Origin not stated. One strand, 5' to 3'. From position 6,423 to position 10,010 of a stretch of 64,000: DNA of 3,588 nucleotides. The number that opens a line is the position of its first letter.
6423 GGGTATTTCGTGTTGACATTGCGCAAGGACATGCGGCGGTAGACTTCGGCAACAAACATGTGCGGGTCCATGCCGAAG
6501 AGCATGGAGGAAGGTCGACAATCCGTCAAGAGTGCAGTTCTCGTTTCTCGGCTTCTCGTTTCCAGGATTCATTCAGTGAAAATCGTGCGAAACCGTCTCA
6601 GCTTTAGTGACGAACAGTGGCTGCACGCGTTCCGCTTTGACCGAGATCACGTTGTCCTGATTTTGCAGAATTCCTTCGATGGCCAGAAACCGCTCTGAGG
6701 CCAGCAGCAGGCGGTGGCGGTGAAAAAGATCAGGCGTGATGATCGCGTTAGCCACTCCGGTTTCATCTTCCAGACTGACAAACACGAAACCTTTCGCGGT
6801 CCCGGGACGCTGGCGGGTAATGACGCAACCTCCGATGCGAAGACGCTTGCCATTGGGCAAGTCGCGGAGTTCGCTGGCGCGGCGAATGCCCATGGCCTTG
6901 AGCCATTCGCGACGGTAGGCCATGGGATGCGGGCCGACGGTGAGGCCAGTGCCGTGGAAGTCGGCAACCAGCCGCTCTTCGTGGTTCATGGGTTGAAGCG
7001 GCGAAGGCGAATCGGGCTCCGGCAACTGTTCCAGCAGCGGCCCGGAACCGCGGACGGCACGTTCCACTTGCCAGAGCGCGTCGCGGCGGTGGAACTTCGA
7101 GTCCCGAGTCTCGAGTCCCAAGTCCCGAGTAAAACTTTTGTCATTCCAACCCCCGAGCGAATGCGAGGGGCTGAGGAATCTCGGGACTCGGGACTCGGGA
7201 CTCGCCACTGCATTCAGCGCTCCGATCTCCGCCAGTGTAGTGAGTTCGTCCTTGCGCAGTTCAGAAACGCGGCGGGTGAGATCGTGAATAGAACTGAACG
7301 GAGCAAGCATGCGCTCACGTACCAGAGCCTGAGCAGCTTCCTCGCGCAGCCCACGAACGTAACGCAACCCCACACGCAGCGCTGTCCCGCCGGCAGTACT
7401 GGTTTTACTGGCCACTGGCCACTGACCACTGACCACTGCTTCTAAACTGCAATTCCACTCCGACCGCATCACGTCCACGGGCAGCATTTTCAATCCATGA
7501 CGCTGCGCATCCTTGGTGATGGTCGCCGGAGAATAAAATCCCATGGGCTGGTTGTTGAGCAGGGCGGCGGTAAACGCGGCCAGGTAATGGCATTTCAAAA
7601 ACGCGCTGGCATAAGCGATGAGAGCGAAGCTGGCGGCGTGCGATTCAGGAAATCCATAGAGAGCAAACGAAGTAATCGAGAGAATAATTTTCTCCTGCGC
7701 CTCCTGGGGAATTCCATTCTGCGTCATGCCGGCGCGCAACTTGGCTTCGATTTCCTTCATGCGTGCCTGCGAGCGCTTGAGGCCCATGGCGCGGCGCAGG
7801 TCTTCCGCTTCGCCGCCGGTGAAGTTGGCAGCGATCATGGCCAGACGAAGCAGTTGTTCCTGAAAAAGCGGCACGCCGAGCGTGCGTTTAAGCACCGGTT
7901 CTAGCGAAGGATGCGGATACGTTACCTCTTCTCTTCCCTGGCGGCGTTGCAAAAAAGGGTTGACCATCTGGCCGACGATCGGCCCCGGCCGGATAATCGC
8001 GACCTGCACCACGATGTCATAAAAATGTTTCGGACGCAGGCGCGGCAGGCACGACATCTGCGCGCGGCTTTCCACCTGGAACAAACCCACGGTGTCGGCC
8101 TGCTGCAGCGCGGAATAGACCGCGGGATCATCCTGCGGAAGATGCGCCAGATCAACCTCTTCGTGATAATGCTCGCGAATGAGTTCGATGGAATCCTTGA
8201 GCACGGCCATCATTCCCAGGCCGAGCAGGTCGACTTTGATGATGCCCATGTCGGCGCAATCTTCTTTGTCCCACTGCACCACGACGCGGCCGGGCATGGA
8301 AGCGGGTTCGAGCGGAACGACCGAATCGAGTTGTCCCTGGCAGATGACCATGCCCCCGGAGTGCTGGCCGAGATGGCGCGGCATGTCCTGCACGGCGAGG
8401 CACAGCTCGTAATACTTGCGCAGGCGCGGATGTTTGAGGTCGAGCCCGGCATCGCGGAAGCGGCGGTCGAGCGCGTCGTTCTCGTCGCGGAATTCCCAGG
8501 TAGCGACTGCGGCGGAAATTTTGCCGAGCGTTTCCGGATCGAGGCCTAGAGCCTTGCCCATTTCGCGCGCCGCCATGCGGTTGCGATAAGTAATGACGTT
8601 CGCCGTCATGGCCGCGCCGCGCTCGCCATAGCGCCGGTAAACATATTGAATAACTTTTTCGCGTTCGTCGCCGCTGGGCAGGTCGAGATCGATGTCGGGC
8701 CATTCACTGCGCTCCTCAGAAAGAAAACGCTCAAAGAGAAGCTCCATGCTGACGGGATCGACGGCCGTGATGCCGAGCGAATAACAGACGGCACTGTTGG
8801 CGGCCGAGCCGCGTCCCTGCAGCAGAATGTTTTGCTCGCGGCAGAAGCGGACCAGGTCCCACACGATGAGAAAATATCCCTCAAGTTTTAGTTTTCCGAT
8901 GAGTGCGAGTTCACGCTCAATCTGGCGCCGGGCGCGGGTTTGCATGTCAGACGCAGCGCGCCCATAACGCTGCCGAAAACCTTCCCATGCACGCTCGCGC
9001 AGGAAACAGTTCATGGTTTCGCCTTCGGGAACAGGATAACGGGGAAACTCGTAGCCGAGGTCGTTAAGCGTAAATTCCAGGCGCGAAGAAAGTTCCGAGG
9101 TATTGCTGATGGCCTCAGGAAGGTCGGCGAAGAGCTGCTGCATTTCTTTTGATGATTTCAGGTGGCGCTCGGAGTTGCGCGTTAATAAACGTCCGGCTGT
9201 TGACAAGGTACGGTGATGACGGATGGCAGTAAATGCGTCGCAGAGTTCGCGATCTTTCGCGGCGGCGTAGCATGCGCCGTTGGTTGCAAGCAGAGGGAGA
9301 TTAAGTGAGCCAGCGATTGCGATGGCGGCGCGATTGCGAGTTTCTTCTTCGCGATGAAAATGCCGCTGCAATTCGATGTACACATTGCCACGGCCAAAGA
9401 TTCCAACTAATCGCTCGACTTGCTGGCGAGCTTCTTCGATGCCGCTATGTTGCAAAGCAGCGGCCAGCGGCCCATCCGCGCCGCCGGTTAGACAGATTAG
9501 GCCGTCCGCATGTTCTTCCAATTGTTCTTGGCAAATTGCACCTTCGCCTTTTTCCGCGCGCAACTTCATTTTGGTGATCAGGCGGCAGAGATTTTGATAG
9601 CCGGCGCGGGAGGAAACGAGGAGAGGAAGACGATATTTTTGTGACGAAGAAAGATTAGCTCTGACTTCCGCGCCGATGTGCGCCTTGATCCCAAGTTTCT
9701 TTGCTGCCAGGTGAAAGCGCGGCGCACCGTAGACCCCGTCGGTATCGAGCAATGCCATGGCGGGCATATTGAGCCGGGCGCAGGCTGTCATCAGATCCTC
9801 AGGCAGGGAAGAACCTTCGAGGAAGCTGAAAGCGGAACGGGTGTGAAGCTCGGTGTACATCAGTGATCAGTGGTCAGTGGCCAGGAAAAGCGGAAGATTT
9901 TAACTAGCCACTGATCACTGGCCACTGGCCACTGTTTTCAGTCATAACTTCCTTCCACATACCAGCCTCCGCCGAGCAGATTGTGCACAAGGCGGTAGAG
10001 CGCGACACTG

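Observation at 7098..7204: Nested repeat insertion translated in-frame inside dnaE2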

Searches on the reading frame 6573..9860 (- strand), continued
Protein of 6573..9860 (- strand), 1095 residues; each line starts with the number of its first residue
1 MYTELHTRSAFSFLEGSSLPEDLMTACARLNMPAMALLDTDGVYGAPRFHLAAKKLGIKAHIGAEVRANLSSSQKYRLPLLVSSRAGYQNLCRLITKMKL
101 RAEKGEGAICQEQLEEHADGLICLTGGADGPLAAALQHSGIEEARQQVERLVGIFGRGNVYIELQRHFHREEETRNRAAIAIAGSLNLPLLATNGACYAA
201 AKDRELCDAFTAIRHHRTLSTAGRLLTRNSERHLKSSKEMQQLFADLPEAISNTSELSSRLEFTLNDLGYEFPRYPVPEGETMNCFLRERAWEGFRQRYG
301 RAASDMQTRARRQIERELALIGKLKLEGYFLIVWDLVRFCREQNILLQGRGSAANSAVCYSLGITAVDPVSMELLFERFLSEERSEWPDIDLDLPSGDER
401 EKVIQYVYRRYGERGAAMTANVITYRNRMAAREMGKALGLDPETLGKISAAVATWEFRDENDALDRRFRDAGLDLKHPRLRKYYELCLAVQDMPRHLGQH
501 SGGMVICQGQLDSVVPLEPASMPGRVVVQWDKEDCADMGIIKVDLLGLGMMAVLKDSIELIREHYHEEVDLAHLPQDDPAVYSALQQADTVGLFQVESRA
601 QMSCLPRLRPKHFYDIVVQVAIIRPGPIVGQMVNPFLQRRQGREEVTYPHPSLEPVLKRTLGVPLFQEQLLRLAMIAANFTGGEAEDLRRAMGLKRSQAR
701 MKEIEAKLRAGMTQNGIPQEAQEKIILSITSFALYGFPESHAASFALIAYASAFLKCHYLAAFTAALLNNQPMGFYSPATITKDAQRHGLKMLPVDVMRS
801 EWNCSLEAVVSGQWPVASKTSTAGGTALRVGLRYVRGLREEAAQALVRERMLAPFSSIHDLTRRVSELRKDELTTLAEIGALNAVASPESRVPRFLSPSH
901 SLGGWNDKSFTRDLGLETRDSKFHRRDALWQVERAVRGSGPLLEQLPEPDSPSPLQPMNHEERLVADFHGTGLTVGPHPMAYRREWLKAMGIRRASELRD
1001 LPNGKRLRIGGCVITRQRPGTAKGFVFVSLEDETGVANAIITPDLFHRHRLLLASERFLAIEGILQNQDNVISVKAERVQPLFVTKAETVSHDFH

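Call 72: predict_structure(alignment_id=A2)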
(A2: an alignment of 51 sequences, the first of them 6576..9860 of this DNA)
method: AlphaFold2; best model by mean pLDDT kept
length: 1095 residues; sequences in the alignment: 51
mean_pLDDT: 79.6   pTM: 0.76
mean pLDDT of the five models: 79.6, 78.0, 77.8, 77.6, 73.9
residues with pLDDT >= 90: 307; 70-90: 565; 50-70: 147; < 50: 76
segments of 3 or more residues with pLDDT < 50: 369-372, 456-461, 811-824, 888-921
pLDDT, mean of each block of 10 residues (from residue 1): 92 91 94 94 91 93 91 81 94 87 73 93 90 86 91 95 89 90 95 92 89 88 73 91 93 95 88 82 90 78 76 81 83 85 71 50 52 55 68 83 88 84 80 87 78 51 65 80 84 83 81 78 79 79 83 89 86 77 78 59 64 79 56 76 86 85 80 86 75 58 84 90 80 63 77 89 92 77 90 92 86 37 68 94 93 86 88 91 69 29 27 28 73 69 53 77 90 90 89 90 92 72 72 88 85 86 84 88 76 48
secondary structure, 60 per line:
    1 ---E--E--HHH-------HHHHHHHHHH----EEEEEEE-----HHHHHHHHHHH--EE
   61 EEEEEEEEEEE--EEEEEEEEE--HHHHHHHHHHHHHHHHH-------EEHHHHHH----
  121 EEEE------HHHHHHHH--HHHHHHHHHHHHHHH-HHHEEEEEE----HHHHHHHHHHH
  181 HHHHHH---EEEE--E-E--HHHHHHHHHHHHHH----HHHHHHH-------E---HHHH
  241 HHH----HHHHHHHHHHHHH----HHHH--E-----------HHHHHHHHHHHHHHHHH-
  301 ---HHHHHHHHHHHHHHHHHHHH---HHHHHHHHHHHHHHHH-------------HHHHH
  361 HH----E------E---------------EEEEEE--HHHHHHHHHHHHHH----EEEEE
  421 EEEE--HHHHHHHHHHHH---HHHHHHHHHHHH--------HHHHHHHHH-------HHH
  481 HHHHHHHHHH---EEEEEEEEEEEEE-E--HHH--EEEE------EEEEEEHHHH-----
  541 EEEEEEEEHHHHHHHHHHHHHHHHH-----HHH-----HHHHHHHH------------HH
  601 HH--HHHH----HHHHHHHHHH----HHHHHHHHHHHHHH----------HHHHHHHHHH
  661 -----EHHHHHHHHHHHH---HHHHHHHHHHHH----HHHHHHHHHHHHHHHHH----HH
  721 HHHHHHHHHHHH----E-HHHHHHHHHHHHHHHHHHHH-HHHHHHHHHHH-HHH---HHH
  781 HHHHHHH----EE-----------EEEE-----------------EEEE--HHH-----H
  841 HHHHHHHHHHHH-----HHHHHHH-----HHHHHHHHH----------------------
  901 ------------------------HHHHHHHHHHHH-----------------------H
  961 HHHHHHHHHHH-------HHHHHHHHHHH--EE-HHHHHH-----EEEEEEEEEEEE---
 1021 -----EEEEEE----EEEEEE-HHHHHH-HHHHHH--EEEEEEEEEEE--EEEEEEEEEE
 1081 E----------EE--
elements in order (helices of 4 or more, strands of 3 or more residues): H20-29 E34-40 H46-56 E59-71 E74-82 H85-101 H111-116 E121-124 H131-138 H141-155 E160-165 H170-186 E190-193 H201-214 H219-225 H237-243 H248-260 H265-268 H283-299 H304-323 H327-342 H356-362 E390-395 H398-411 E416-424 H427-438 H442-453 H462-470 H478-490 E494-506 E516-519 E526-531 H532-535 E541-548 H549-565 H579-586 H599-602 H605-608 H613-622 H627-640 H651-660 H667-678 H682-693 H698-714 H719-732 H739-758 H760-770 H778-787 E805-808 E826-829 H840-852 H858-864 H870-878 H925-936 H960-971 H979-989 H995-1000 E1006-1017 E1026-1031 E1036-1041 H1043-1048 H1050-1055 E1058-1068 E1071-1081
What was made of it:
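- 7095..7202 (-): The in-frame insertion: codons S887-K922 (36 aa, 108 nt), the composite palindromic repeat. AlphaFold pLDDT is below 50 for 888-921, with no secondary structure between helices 870-878 and 925-936 (call 72).
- On Protein-coding palindromes (RPE-like behaviour): The AlphaFold model (pTM 0.76) has pLDDT below 50 and no secondary structure for 888-921, between two confident helices (call 72).
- AlphaFold pLDDT is below 50 exactly at 888-921 and 811-824 (call 72). The region is predicted to be disordered (call 72).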

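Call 84: fold_search(model_id=the predicted structure, library=pdb)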
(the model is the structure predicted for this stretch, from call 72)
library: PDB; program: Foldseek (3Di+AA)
matches with E <= 10: 1058; with E <= 0.001: 36
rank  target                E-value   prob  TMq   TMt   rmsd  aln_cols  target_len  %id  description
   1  7pu7_A                6.4e-63  1.00  0.71  0.73   7.1      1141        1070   24  DNA polymerase from M. tuberculosis (released 2022-02-23)
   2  4iqj_B                5.7e-62  1.00  0.71  0.67   7.8      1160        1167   27  Structure of PolIIIalpha-Tauc-DNA complex suggests an atomic model of the replisome (released 2013-03-13)
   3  2hpi                  6.8e-62  1.00  0.70  0.67   8.0      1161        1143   27  Eubacterial and Eukaryotic Replicative DNA Polymerases are not Homologous: X-ray Structure of DNA Polymerase III (released 2006-09-19)
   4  4iqj_D                6.9e-61  1.00  0.70  0.65   8.0      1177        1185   27  Structure of PolIIIalpha-Tauc-DNA complex suggests an atomic model of the replisome (released 2013-03-13)
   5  4iqj_A                1.6e-60  1.00  0.69  0.66   8.2      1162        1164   26  Structure of PolIIIalpha-Tauc-DNA complex suggests an atomic model of the replisome (released 2013-03-13)
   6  4iqj_C                2.3e-60  1.00  0.70  0.66   8.2      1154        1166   28  Structure of PolIIIalpha-Tauc-DNA complex suggests an atomic model of the replisome (released 2013-03-13)
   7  3e0d_A                1.4e-59  1.00  0.71  0.68   7.0      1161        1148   26  Insights into the Replisome from the Crystral Structure of the Ternary Complex of the Eubacterial DNA Polymerase III a (released 2008-09-23)
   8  5fkv_A                7.8e-56  1.00  0.62  0.59  12.2      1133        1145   27  cryo-EM structure of the E. coli replicative DNA polymerase complex bound to DNA (DNA polymerase III alpha, beta, epsi (released 2015-11-25)
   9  5fku_A                1.2e-54  1.00  0.71  0.68   7.9      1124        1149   27  cryo-EM structure of the E. coli replicative DNA polymerase complex in DNA free state (DNA polymerase III alpha, beta, (released 2015-11-25)
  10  5lew                  1.3e-53  1.00  0.62  0.72   6.6       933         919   27  DNA polymerase (released 2017-10-25)
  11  2hnh                  4.3e-53  1.00  0.67  0.79   5.4       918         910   29  Crystal structure of the catalytic alpha subunit of E. coli replicative DNA polymerase III (released 2006-09-19)
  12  4jom                  1.6e-52  1.00  0.65  0.77   6.1       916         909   29  Structure of E. coli Pol III 3mPHP mutant (released 2013-05-29)
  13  2hqa                  9.2e-52  1.00  0.64  0.76   6.3       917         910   29  Crystal structure of the catalytic alpha subunit of E. Coli replicative DNA polymerase III (released 2006-09-19)
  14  5fkw_A                1.8e-51  1.00  0.61  0.70   7.0       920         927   29  cryo-EM structure of the E. coli replicative DNA polymerase complex bound to DNA (DNA polymerase III alpha, beta, epsi (released 2015-11-25)
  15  3f2b_A                5.1e-33  1.00  0.56  0.61   7.2      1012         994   18  DNA Polymerase PolC from Geobacillus kaustophilus complex with DNA, dGTP, Mg and Zn (released 2009-01-20)
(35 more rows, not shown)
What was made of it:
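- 6573..9860 (-): dnaE2 (imuC) coding sequence, 1095 aa; the host gene. AlphaFold model has pTM 0.76, and Foldseek matches Pol III alpha / DnaE1 at TM 0.70-0.71 (calls 72, 84).
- On Protein-coding palindromes (RPE-like behaviour): The overall fold matches Pol III alpha at TM 0.70-0.71 (call 84).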

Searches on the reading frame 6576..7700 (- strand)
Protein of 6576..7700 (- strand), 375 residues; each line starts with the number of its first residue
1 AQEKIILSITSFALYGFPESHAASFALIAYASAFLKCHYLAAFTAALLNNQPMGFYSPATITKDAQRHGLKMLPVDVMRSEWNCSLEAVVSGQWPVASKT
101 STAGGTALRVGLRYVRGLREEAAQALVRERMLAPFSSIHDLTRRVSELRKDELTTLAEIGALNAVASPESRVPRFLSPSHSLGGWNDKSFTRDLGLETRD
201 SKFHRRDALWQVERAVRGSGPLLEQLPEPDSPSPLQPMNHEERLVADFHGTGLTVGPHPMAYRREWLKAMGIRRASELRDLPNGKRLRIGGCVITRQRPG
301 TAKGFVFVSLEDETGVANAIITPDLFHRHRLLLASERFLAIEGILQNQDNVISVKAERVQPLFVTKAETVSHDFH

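Call 25: search_protein_representatives(protein=window:6576-7583:-)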
Query: 336 residues. Proteins with E-value up to 0.001 (for the whole library): 9477; up to 1e-10: 4528; up to 1e-30: 656. The best 150 are listed.
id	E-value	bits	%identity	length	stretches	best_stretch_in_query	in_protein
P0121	2.8e-131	454.2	78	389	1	50-336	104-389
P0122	3.1e-127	441.0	67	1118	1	2-336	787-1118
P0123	3.4e-122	424.4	85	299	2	159-336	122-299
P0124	1.6e-119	415.6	64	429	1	1-336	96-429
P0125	1.6e-104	366.3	64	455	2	66-324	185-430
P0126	9.4e-100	350.6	62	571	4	190-336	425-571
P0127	1.5e-98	346.7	64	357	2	67-336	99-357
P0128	1.0e-95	337.3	65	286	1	66-336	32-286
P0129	3.2e-93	329.2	91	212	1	174-336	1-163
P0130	3.9e-92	325.6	61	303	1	60-336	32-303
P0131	2.0e-90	320.0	52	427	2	51-336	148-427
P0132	5.3e-87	308.7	61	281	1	76-336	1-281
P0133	8.2e-87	308.1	67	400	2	163-336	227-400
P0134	1.1e-83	297.8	65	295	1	63-288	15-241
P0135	8.4e-83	294.9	72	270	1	148-336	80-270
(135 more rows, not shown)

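Call 39: search_solved_structures(query=window:6576-7700:-, max_evalue=0.00001, show_alignments=3)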
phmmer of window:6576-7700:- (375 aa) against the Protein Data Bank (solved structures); distinct sequences matched with E-value up to 0.00001: 9.
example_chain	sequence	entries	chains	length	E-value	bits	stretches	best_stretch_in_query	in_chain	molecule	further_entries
2hpi_A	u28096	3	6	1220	2.2e-15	60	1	9-167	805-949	DNA polymerase III alpha subunit | DNA polymerase III subunit alpha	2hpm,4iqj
3e0d_A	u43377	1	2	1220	2.2e-15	60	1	9-167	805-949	DNA polymerase III subunit alpha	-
5fku_A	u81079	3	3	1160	1.3e-12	50.9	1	5-79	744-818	DNA POLYMERASE III SUBUNIT ALPHA | DNA POLYMERASE III ALPHA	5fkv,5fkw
7pu7_A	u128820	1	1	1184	1.3e-08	37.7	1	8-83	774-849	DNA polymerase III subunit alpha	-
2hnh_A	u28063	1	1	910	3.4e-08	36.4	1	5-79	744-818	DNA polymerase III alpha subunit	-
2hqa_A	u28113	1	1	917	3.4e-08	36.3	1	5-79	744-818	DNA polymerase III alpha subunit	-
4jom_A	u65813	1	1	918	3.4e-08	36.3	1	5-79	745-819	DNA polymerase III subunit alpha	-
5m1s_A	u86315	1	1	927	3.5e-08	36.3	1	5-79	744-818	DNA polymerase III subunit alpha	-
5lew_A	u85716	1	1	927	3.3e-06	29.8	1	8-84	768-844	DNA polymerase III subunit alpha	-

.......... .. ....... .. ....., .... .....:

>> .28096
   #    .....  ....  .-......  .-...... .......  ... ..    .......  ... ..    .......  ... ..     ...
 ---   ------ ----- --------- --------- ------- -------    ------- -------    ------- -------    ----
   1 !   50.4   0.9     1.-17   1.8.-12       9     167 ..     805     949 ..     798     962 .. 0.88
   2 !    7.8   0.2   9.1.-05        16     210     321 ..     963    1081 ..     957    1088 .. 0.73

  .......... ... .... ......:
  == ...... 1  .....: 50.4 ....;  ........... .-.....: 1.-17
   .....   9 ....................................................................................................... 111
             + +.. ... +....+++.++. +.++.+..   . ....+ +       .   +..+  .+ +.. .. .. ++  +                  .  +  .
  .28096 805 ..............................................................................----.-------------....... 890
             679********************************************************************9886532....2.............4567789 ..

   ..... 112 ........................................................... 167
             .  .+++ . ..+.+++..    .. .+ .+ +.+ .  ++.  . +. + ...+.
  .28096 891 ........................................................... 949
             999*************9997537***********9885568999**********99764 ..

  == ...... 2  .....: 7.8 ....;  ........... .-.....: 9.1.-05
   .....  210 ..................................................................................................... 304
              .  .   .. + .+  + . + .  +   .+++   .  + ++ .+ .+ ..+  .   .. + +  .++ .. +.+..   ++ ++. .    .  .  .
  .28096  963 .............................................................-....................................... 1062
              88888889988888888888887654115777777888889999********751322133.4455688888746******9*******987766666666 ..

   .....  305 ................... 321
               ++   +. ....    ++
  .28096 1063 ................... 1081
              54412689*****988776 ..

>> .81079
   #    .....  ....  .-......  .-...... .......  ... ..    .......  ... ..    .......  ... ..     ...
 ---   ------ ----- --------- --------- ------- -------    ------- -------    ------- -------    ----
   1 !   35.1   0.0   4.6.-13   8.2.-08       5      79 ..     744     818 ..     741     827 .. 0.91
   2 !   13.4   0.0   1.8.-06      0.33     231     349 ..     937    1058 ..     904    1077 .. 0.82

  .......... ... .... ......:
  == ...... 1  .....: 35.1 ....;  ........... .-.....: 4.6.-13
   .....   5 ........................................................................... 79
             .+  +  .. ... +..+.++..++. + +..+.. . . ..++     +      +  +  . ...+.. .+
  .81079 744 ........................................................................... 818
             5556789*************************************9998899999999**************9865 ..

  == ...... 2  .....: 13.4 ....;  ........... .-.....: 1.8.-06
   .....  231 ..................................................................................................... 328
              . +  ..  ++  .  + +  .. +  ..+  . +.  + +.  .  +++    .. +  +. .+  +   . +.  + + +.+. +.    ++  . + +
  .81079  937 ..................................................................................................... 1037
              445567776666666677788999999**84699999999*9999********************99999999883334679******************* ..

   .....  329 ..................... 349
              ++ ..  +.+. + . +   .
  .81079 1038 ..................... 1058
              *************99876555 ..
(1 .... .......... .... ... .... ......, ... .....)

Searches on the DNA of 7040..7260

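Call 36: search_rna_families(source=window, start=7040, end=7260, threshold=evalue, max_evalue=10)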
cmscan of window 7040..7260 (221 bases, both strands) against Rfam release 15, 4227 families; matches with E-value up to 10: 22.
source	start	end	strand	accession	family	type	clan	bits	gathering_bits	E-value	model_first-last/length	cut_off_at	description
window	7098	7204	-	RF04264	mir-5408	Gene; miRNA;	-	27.6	90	0.0044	1-84/84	no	mir-5408 microRNA precursor family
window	7095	7211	-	RF04211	MIR5185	Gene; miRNA;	-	26.3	101.7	0.0028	1-111/111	no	MIR5185 microRNA precursor family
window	7105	7204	+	RF04264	mir-5408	Gene; miRNA;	-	26.2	90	0.0096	1-84/84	no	mir-5408 microRNA precursor family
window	7099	7206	+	RF03656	mir-2432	Gene; miRNA;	-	24.6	100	0.0052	1-68/68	no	mir-2432 microRNA precursor family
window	7096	7203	-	RF03656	mir-2432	Gene; miRNA;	-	24.2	100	0.0066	1-68/68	no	mir-2432 microRNA precursor family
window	7099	7203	+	RF03712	MIR6450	Gene; miRNA;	-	23.8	70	0.0098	1-107/107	no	MIR6450 microRNA precursor family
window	7099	7203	-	RF03712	MIR6450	Gene; miRNA;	-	23.8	70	0.0099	1-107/107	no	MIR6450 microRNA precursor family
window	7109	7200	+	RF03754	mir-3116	Gene; miRNA;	-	23.1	65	0.0097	1-68/68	no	mir-3116 microRNA precursor family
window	7104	7205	-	RF00848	mir-61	Gene; miRNA;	-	19.5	77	0.2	1-85/85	no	mir-61 microRNA precursor family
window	7102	7193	+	RF03820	mir-5429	Gene; miRNA;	-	19.2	80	0.22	1-83/83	no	mir-5429 microRNA precursor family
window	7107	7201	-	RF02355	BjrC174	Gene; sRNA;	-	19.1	45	0.14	88-152/201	no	Bradyrhizobiaceae sRNA BjrC174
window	7102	7193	-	RF03820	mir-5429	Gene; miRNA;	-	18.7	80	0.29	1-83/83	no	mir-5429 microRNA precursor family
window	7112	7204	+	RF03891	mir-2545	Gene; miRNA;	-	18.5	94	0.43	1-118/118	no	mir-2545 microRNA precursor family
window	7084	7214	+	RF03675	mir-1001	Gene; miRNA;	-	18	100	0.47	1-90/90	no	mir-1001 microRNA precursor family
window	7076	7213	+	RF02010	mir-3180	Gene; miRNA;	-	16.5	99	3.4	1-92/92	no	mir-3180 microRNA precursor family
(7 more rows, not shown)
